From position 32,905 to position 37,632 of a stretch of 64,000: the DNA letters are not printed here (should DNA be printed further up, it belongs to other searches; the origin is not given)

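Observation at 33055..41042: Divergent two-part module: giant orphan protein facing an AfsR-like SARP-NB-ARC-TPR STAND sensor/regulator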

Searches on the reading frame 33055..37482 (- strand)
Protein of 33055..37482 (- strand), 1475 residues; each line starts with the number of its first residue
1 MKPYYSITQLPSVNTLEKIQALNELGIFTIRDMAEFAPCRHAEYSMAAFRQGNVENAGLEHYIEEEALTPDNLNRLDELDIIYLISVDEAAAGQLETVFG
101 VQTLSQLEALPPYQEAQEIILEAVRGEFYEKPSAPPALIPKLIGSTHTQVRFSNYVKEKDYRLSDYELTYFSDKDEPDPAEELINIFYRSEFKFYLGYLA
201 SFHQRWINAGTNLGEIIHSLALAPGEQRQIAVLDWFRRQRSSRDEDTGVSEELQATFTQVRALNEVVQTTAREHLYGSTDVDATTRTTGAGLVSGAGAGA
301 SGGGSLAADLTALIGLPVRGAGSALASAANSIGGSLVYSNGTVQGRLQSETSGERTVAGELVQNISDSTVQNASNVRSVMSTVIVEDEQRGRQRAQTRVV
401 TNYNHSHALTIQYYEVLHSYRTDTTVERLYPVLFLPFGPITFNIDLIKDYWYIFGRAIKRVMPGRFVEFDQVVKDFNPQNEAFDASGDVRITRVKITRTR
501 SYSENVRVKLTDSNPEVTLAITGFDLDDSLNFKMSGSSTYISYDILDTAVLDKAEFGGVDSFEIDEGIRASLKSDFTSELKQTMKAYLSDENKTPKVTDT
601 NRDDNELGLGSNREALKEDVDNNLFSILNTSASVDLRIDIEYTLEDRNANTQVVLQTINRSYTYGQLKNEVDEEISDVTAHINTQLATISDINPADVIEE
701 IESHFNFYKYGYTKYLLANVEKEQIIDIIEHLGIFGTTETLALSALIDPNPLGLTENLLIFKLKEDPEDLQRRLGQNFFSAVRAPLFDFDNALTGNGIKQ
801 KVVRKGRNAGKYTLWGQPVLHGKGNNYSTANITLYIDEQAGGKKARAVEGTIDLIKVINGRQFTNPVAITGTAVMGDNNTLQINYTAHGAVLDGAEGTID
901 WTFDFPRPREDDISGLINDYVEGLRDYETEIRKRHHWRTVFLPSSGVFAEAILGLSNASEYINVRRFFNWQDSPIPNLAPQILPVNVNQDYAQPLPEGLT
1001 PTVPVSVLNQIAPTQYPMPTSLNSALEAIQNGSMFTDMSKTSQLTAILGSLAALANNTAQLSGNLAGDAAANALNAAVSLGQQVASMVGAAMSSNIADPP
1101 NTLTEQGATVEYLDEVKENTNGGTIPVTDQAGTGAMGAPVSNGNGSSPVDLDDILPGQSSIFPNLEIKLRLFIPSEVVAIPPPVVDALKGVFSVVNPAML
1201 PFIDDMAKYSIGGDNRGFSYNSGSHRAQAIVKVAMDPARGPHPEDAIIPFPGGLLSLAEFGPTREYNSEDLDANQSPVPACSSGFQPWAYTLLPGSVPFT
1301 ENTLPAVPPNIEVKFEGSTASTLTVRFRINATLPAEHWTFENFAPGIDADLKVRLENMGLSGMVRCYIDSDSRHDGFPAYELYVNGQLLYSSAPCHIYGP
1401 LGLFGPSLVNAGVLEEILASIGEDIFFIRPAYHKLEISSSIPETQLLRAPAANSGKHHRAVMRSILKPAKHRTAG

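Call 5: search_protein_families(library=pfam, proteins=[window:33055-37482:-], max_evalue=0.01)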
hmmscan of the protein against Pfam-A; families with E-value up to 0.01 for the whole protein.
window:33055-37482:- (1475 aa): 0 families

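Call 6: search_protein_families(library=padloc, proteins=[window:33055-37482:-], max_evalue=0.01)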
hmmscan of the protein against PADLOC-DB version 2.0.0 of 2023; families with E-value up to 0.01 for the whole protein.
window:33055-37482:- (1475 aa): 0 families
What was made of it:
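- PADLOC gives no hit for the giant protein or the NB-ARC protein (call 6).
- Tried and rejected: No PADLOC hits (call 6).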

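Call 10: find_homologous_proteins(query=window:33055-37482:-)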
Query window:33055-37482:- (1475 aa): 132 proteins with E <= 0.001 among 8000 candidates; the best 120 are listed.
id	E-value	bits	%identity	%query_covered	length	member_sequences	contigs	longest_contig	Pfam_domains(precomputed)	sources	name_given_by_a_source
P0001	0.0e+0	3332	100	100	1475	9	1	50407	-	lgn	-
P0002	0.0e+0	1952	76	77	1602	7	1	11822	-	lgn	-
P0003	0.0e+0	1893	74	77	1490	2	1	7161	-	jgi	jgi:hypothetical protein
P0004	0.0e+0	1891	74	77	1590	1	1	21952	-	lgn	-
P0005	0.0e+0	1797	69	78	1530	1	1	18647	-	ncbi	-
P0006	0.0e+0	1617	65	77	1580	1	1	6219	-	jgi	jgi:hypothetical protein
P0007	0.0e+0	1607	63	77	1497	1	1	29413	-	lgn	-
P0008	0.0e+0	1600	63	77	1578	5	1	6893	-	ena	-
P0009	0.0e+0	1521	59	79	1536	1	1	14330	-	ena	-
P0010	0.0e+0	1520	60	76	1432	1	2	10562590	-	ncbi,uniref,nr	ncbi:hypothetical protein [Actinopolymorpha pittospori]|uniref:Uncharacterized protein n=1 Tax=Actin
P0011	0.0e+0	1298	53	77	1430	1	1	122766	-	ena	-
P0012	0.0e+0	1274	54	75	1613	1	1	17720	-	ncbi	-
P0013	0.0e+0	1253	52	77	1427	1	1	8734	-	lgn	-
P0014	0.0e+0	1234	51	79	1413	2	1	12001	-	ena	-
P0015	0.0e+0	1201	50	79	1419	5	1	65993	-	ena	-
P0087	8.4e-59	217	29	26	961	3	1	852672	-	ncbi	ncbi:MAG: hypothetical protein R2932_11535 [Caldilineaceae bacterium]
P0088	8.6e-59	217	29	31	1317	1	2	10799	PF10030.16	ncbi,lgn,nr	ncbi:MAG: DUF2272 domain-containing protein [Anaerolineales bacterium]|nr:DUF2272 domain-containing 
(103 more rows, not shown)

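Call 15: search_solved_structures(query=A1, max_evalue=1)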
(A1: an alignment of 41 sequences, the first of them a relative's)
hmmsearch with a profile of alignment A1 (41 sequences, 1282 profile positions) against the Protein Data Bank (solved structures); distinct sequences matched with E-value up to 1: 0.
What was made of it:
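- Tried and rejected: None (call 15).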

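Call 16: find_related_loci(query=A1, collection=genome_contigs, flank=10000)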
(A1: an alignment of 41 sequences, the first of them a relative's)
Query A1 (1475 aa) in genome_contigs; peptide patterns used: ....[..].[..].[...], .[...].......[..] (x = any residue, [..] = any of these).
357 stretches matched a pattern; 323 encode a relative of the query (tblastn E <= 1e-3); the best 80 are kept; 78 distinct loci.
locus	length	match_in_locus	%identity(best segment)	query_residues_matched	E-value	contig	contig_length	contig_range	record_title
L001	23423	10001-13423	60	3-1132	0e+0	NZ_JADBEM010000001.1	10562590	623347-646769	Actinopolymorpha pittospori strain DSM 45354 Ga0310431_01, whole genome shotgun sequence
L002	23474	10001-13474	48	6-1148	0e+0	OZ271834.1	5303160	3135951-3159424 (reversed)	MAG: Ekhidna sp. isolate 422ce38f-7c21-4f86-9ea3-bba0ab943fef genome assembly, chromosome: 1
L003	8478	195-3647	47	7-1140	0e+0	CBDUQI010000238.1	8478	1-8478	MAG TPA_asm: uncultured Gammaproteobacteria bacterium isolate SRR18550245_binner23_Refined_1 genome assembly, contig: ER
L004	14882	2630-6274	45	17-1210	0e+0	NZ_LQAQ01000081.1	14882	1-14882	Flammeovirga sp. SJP92 Scaffold4_19, whole genome shotgun sequence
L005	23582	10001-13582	42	1-1141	0e+0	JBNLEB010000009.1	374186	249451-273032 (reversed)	MAG: Mariprofundaceae bacterium isolate C1C2.bin.36.orig k141_1765525, whole genome shotgun sequence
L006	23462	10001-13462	51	6-1140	0e+0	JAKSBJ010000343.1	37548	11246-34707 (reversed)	MAG: Flavobacteriales bacterium isolate MAG.175 k141_3684290, whole genome shotgun sequence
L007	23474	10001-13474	51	6-1141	0e+0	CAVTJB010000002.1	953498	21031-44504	MAG: uncultured Flavobacteriaceae bacterium isolate MFD05684.bin.2.114 genome assembly, contig: contig_31519, whole geno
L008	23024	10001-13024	42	7-1153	0e+0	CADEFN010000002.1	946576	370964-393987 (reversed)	MAG: uncultured Gemmatimonadetes bacterium isolate Gemmatimonadetes sp. RBC101 genome assembly, contig: MAG101_2, whole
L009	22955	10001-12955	40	7-1145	1e-165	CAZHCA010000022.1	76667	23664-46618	MAG TPA_asm: uncultured Saprospiraceae bacterium isolate SRP141376_co5_203 genome assembly, contig: NODE_668_length_7666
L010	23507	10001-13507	42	6-1113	0e+0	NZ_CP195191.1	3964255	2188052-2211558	Thioclava sp. FR2 chromosome, complete genome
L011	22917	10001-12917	36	15-1141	5e-129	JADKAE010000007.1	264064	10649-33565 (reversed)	MAG: Saprospiraceae bacterium isolate Lyne_18-Q3-R50-59_MAXAC.376 tig00010629-10-2621400, whole genome shotgun sequence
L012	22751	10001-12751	43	5-1119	2e-108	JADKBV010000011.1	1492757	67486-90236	MAG: Saprospiraceae bacterium isolate OdNE_18-Q3-R46-58_BAT3C.84 tig00227991-10-14900340, whole genome shotgun sequence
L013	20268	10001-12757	31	6-1092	2e-92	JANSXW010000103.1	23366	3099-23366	MAG: bacterium isolate bin.35 k141_386675_length_23366_cov_71.4871, whole genome shotgun sequence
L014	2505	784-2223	39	5-486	4e-95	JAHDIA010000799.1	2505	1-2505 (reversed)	MAG: Chitinophagales bacterium isolate MAG-82 RZ_106010, whole genome shotgun sequence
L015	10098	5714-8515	38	5-1143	2e-86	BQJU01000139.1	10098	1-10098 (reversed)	MAG: Saprospiraceae bacterium DHS20C18 DNA, sequence139, whole genome shotgun sequence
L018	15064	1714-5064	34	1-1147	3e-79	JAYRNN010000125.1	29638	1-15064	MAG: Anaerolineales bacterium isolate XM2_XAASGE4bin.2 k141_440273, whole genome shotgun sequence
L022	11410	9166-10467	38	10-451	1e-67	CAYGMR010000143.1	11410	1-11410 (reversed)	MAG TPA_asm: uncultured Ardenticatenaceae bacterium isolate ERP116193_co2_401 genome assembly, contig: NODE_13645_length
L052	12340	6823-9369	30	23-1098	4e-42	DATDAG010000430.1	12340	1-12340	MAG TPA_asm: Anaerolineales bacterium isolate SMAG_U90 k141_263162, whole genome shotgun sequence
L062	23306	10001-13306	33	6-1161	1e-39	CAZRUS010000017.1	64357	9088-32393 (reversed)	MAG TPA_asm: uncultured Anaerolineales bacterium isolate binchicken_co17_291 genome assembly, contig: NODE_1413_length_6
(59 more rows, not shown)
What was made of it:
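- The distribution is patchy: 323 loci among 185,579 species genomes (call 16).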

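Call 18: find_encoding_contigs(protein=P0002, flank=10000, max_places=2)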
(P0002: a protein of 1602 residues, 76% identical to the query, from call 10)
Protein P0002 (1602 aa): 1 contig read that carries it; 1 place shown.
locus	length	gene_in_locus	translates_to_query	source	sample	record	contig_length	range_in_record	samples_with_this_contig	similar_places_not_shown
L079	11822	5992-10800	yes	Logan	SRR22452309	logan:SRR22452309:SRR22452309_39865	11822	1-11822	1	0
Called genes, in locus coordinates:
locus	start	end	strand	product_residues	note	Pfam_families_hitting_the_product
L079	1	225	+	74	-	?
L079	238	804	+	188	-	PF06475:Glycolipid_bind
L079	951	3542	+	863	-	PF13191:AAA_16, PF13401:AAA_22, PF00196:GerE, PF08281:Sigma70_r4_2 (weak)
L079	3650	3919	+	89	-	PF14026:SCO4226-like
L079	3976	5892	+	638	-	PF00801:PKD, PF18911:PKD_4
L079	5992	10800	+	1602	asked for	-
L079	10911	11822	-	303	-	?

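Call 19: find_encoding_contigs(protein=P0004, flank=10000, max_places=2)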
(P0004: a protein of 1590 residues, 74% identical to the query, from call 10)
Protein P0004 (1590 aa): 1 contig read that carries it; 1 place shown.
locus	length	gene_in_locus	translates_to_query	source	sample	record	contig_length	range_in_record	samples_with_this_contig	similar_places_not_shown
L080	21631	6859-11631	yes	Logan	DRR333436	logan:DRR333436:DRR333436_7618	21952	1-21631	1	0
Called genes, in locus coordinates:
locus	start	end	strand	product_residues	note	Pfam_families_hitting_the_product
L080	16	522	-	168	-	-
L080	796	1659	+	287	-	PF02645:DegV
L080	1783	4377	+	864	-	PF13191:AAA_16, PF13401:AAA_22, PF13424:TPR_12 (faint), PF00196:GerE, PF08281:Sigma70_r4_2 (weak)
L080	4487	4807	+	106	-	PF14026:SCO4226-like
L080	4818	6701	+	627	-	PF00801:PKD, PF18911:PKD_4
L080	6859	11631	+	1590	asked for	-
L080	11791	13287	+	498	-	PF00072:Response_reg, PF00989:PAS, PF08448:PAS_4 (weak), PF13188:PAS_8 (weak), PF00512:HisKA, PF02518:HATPase_c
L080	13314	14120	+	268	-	PF00072:Response_reg, PF00486:Trans_reg_C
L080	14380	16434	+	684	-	PF01590:GAF (faint), PF13185:GAF_2, PF08448:PAS_4, PF00512:HisKA, PF02518:HATPase_c, PF14501:HATPase_c_5 (faint)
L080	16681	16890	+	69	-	PF06289:FlbD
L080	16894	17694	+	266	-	PF20560:MotA_N, PF01618:MotA_ExbB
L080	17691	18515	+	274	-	PF13677:MotB_plug, PF00691:OmpA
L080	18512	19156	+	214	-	PF03748:FliL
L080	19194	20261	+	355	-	PF02154:FliM, PF01052:FliMN_C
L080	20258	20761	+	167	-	PF28396:SepQ_C (weak), PF01052:FliMN_C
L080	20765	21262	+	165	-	PF04347:FliO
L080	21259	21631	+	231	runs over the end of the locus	?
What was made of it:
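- L079 and L080: an AAA16-TPR-LuxR regulator lies two genes upstream (calls 18, 19).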

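Call 20: find_encoding_contigs(protein=P0005, flank=10000, max_places=2)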
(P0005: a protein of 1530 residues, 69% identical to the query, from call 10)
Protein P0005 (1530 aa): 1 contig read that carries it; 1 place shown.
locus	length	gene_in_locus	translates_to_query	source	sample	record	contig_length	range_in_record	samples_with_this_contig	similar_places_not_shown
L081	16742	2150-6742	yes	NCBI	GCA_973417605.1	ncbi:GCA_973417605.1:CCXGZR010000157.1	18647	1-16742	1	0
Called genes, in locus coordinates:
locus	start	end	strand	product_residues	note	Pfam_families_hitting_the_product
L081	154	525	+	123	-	PF00216:Bac_DNA_binding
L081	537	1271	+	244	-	-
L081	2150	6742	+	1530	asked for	-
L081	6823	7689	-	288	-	PF02678:Pirin, PF05726:Pirin_C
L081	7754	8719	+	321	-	PF00126:HTH_1, PF03466:LysR_substrate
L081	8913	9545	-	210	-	PF00578:AhpC-TSA, PF08534:Redoxin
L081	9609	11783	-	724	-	PF11412:DsbD_N, PF02683:DsbD_TM, PF13899:Thioredoxin_7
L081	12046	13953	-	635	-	PF13292:DXP_synthase_N, PF02779:Transket_pyr, PF02780:Transketolase_C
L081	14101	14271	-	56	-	-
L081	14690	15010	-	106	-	-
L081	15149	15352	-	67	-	-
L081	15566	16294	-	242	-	PF01844:HNH, PF13395:HNH_4 (faint), PF14279:HNH_5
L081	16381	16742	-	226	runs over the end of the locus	PF08242:Methyltransf_12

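Call 21: find_encoding_contigs(protein=P0007, flank=10000, max_places=2)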
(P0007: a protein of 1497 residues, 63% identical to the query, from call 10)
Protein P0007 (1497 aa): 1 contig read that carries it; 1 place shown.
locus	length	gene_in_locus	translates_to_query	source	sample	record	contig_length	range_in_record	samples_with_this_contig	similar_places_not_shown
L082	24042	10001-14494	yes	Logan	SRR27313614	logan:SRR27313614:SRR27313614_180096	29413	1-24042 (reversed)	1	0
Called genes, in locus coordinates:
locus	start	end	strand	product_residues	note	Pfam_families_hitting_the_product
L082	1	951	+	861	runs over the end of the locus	PF07715:Plug, PF00593:TonB_dep_Rec_b-barrel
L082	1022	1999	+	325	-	-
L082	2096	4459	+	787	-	-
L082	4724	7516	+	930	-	PF22148:Fervidolysin_NPro-like (faint), PF00082:Peptidase_S8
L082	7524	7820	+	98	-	-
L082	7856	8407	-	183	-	-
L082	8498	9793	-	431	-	PF01546:Peptidase_M20, PF07687:M20_dimer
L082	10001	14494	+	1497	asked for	-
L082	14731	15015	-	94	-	PF03831:YjdM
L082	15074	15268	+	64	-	-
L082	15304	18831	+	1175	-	PF17892:Cadherin_5 (faint), PF17963:Big_9 (faint), PF18911:PKD_4 (weak), PF21027:Sde0182_C (faint), PF22352:K319L-like_PKD, PF13517:FG-GAP_3 (faint)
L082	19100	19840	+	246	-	PF13448:DUF4114 (weak), PF07589:PEP_exosort_dom (weak)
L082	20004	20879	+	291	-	PF00005:ABC_tran, PF13304:AAA_21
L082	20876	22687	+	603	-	PF12730:ABC2_membrane_4 (weak)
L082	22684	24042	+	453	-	?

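Call 51: search_protein_families(library=phrogs, proteins=[window:33055-37482:-], max_evalue=1)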
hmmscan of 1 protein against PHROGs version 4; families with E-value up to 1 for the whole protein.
window:33055-37482:- (1475 aa): 2 families
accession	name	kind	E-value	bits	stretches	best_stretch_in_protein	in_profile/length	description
phrog_16852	-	unknown function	0.24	12.6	0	141-172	46-77/112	-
phrog_25296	-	unknown function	0.7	11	1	1036-1079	63-109/135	-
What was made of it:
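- On Phage structural or tail-associated lysin protein: No PHROG hit (call 51).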

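Call 52: search_protein_families(library=ncbifam, proteins=[window:33055-37482:-], max_evalue=1)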
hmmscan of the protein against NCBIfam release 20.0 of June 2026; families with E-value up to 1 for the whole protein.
window:33055-37482:- (1475 aa): 0 families
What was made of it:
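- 33055..37482 (-): Giant gene, 1,475 aa, including the stop codon at 33055-33057. It belongs to a large uncharacterised family. No hit in Pfam, NCBIfam, PHROGs or PADLOC (calls 5, 6, 51, 52).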

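Call 62: search_dna_similar(query=window:33058-37482:-, collection=phages, mode=protein, max_evalue=0.001, max_rows=15)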
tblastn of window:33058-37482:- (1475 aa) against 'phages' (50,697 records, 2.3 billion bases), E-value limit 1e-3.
No match.
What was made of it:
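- On Phage structural or tail-associated lysin protein: No tblastn hit in 50,697 phage records (call 62).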
